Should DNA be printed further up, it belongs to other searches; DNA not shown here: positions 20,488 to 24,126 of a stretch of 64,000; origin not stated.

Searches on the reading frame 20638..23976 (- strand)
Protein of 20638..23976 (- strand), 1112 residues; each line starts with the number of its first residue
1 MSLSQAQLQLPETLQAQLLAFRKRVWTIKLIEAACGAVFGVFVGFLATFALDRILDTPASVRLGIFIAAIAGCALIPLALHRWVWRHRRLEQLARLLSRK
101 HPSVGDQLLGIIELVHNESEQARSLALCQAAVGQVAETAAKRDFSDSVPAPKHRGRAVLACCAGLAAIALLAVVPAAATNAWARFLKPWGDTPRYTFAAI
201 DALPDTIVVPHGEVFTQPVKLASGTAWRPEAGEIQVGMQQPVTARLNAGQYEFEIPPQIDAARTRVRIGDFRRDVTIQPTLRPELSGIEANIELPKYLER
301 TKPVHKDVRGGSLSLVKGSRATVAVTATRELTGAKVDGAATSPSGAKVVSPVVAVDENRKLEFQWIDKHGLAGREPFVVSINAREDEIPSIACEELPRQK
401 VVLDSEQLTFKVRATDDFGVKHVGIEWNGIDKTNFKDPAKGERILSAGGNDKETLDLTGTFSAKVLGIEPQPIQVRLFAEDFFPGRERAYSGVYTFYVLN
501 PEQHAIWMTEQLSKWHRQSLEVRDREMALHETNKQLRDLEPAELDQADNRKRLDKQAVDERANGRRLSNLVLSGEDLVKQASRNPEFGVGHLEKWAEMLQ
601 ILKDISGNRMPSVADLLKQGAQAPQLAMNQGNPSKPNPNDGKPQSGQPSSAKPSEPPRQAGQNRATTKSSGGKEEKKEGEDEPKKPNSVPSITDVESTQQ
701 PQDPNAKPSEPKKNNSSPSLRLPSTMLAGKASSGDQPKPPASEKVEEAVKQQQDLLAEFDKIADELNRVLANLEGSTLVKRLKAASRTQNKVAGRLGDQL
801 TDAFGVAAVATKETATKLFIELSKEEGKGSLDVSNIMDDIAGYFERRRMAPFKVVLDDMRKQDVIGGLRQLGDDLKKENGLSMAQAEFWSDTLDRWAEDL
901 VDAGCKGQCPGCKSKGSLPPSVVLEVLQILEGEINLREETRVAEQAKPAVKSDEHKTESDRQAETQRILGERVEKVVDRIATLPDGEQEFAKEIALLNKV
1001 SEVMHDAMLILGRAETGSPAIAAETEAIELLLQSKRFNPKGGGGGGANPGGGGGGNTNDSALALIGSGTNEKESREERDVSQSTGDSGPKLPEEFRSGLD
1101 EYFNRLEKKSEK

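Call 4: search_protein_families(library=pfam, proteins=[window:20638-23976:-], max_evalue=1)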
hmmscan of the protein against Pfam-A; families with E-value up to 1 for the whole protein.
window:20638-23976:- (1112 aa): 0 families

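Call 12: search_protein_families(library=ncbifam, proteins=[window:20638-23976:-], max_evalue=1)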
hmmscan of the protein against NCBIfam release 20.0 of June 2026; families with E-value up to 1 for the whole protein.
window:20638-23976:- (1112 aa): 0 families

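Call 74: search_protein_families(library=padloc, proteins=[window:20638-23976:-], max_evalue=0.01)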
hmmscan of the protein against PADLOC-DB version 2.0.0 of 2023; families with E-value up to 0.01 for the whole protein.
window:20638-23976:- (1112 aa): 0 families

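Call 75: search_solved_structures(query=window:20638-23976:-, max_evalue=1)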
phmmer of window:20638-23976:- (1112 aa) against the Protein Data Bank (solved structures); distinct sequences matched with E-value up to 1: 1.
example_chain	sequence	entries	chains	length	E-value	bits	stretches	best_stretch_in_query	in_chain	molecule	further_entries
9bng_A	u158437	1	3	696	0.6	11.4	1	990-1058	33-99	Collagen alpha-1(XVIII) chain,Processed angiotensin-converting enzyme 2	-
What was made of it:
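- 20638..23976 (-): Big, a 1112-aa membrane protein and first gene of the window's transcription unit. A Cys cluster GQCPGC lies at aa 907-912 (nt 21241-21258). Its first Cys aligns with an in-frame TGA in eight related loci. No Pfam, NCBIfam or PDB hit (calls 4, 12, 75).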
